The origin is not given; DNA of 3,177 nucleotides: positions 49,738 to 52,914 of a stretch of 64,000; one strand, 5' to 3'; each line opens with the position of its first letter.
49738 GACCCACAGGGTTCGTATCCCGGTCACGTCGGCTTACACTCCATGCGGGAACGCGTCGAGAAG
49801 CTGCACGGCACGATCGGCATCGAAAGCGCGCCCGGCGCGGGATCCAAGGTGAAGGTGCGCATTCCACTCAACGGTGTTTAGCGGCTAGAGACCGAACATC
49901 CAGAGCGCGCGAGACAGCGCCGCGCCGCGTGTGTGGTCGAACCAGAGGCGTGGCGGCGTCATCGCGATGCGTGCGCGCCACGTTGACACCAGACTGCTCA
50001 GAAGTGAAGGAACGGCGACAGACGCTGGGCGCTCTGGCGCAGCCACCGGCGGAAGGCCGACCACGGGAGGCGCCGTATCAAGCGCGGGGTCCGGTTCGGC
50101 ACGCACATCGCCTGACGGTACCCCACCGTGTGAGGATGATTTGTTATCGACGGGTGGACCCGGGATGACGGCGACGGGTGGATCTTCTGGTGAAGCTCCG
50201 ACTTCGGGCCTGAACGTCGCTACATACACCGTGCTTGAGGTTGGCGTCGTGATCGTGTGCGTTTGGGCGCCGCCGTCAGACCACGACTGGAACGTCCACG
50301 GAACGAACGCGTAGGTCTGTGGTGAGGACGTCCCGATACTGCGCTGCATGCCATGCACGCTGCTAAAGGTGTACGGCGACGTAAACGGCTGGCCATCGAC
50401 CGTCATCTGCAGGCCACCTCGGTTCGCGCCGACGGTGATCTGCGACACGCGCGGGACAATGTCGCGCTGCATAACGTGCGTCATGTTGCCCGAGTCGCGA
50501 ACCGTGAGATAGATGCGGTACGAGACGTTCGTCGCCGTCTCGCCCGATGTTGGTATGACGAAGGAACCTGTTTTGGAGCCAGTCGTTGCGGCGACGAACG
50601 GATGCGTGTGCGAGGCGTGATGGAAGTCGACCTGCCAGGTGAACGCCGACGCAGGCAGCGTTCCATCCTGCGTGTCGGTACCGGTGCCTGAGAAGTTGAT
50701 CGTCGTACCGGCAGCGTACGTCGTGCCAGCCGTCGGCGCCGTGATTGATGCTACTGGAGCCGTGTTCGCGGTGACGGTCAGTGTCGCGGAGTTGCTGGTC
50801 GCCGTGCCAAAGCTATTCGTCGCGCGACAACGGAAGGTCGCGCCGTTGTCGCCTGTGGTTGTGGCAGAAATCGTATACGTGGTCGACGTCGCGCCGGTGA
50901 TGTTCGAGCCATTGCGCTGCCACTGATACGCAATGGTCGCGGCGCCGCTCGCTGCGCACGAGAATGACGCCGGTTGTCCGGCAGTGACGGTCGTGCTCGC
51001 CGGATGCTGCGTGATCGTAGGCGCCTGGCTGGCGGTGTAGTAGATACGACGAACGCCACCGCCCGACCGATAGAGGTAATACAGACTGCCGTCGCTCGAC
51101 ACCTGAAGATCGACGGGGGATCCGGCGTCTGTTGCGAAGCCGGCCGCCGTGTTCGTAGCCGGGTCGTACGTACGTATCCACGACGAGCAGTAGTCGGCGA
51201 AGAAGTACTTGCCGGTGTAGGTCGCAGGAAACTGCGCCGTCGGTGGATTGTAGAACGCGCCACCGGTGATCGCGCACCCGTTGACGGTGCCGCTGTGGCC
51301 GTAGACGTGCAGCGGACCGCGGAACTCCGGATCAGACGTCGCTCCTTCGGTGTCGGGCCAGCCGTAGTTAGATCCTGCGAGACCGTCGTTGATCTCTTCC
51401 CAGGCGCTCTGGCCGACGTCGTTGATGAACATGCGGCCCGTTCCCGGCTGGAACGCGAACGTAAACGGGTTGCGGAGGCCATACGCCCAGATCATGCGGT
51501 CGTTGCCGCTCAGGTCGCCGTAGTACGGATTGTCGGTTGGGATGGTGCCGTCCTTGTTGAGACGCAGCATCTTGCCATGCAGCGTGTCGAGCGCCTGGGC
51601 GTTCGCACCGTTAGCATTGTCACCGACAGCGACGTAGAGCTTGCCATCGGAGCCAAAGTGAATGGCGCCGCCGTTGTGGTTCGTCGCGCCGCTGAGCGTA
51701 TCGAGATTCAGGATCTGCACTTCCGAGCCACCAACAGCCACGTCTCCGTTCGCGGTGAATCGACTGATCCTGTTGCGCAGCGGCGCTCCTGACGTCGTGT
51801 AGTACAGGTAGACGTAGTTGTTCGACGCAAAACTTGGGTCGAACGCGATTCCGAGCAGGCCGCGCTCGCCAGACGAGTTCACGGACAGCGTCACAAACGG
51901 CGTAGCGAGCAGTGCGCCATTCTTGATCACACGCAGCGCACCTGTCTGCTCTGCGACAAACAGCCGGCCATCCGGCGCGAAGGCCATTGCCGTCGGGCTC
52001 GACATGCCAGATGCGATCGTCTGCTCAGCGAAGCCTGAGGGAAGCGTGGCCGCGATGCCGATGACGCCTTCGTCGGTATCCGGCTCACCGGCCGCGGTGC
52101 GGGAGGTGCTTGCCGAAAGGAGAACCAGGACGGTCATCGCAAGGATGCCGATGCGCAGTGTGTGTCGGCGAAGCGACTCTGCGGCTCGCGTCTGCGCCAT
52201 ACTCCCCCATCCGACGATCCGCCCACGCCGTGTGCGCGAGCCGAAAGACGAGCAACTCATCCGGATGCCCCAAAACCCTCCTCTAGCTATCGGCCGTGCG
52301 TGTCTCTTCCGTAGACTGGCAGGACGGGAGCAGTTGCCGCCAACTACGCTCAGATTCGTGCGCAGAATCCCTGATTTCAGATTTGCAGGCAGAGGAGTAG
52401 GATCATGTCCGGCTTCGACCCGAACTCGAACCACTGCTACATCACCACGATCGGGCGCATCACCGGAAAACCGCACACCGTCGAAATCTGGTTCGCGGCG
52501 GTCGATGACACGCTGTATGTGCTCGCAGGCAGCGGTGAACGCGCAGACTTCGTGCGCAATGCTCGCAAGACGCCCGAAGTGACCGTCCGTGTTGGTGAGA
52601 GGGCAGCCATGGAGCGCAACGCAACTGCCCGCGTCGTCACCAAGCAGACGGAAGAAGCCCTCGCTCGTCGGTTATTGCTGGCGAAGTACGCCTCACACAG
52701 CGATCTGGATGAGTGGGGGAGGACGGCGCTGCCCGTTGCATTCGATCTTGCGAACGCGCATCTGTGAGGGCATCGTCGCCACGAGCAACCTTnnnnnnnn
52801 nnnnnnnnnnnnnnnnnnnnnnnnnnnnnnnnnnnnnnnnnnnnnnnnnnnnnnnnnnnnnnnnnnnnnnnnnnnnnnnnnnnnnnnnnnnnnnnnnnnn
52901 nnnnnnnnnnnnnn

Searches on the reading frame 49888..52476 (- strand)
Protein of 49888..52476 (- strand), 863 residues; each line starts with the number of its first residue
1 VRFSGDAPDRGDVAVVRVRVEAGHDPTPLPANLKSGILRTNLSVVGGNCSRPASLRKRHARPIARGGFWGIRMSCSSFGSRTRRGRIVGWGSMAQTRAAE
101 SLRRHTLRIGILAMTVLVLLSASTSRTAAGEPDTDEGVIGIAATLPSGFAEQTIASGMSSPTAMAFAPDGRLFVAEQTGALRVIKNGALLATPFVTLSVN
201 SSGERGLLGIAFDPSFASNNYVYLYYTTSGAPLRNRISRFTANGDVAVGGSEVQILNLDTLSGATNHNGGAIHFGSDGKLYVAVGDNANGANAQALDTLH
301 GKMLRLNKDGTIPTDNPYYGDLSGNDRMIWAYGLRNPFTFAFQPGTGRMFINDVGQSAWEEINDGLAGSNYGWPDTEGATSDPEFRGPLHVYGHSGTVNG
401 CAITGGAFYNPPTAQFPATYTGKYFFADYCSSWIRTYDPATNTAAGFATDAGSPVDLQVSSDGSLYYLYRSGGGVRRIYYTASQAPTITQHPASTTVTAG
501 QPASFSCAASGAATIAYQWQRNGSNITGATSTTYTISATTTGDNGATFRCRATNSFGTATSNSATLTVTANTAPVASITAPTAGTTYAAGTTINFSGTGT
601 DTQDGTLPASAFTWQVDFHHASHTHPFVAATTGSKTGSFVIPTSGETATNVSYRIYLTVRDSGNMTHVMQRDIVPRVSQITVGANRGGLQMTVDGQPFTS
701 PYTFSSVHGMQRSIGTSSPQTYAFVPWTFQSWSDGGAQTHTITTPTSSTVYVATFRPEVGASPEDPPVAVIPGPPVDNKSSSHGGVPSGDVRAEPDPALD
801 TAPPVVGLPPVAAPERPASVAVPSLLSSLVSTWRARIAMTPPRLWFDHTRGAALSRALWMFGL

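Call 35: search_protein_families(library=pfam, proteins=[window:49888-52476:-], max_evalue=0.001)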
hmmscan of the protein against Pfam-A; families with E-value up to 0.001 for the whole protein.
window:49888-52476:- (863 aa): 4 families
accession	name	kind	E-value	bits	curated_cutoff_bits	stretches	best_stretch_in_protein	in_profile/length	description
PF07995.17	GSDH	-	5e-57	194.1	25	1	159-469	2-323/332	Glucose / Sorbosone dehydrogenase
PF13895.12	Ig_2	-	9.1e-12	45.5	27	1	486-568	2-79/79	Immunoglobulin domain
PF13927.12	Ig_3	-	1.5e-10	41.9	30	1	486-554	2-78/78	Immunoglobulin domain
PF07679.22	I-set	-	8.4e-10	39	23.7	1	486-568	1-90/90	Immunoglobulin I-set domain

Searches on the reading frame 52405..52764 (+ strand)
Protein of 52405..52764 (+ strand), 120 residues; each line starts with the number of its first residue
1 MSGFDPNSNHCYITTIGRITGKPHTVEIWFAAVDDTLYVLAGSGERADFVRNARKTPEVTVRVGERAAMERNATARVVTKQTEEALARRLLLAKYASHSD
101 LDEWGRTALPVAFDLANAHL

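Call 35: search_protein_families(library=pfam, proteins=[window:52405-52764:+], max_evalue=0.001)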
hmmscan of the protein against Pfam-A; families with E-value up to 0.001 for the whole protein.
window:52405-52764:+ (120 aa): 2 families
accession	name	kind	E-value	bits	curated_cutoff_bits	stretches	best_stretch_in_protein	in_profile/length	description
PF04075.20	F420H2_quin_red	-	1e-11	45.5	22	1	12-112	27-126/130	F420H(2)-dependent quinone reductase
PF10012.15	DUF2255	-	4.4e-05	24.2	29.8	1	23-68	23-68/115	Uncharacterized protein conserved in bacteria (DUF2255)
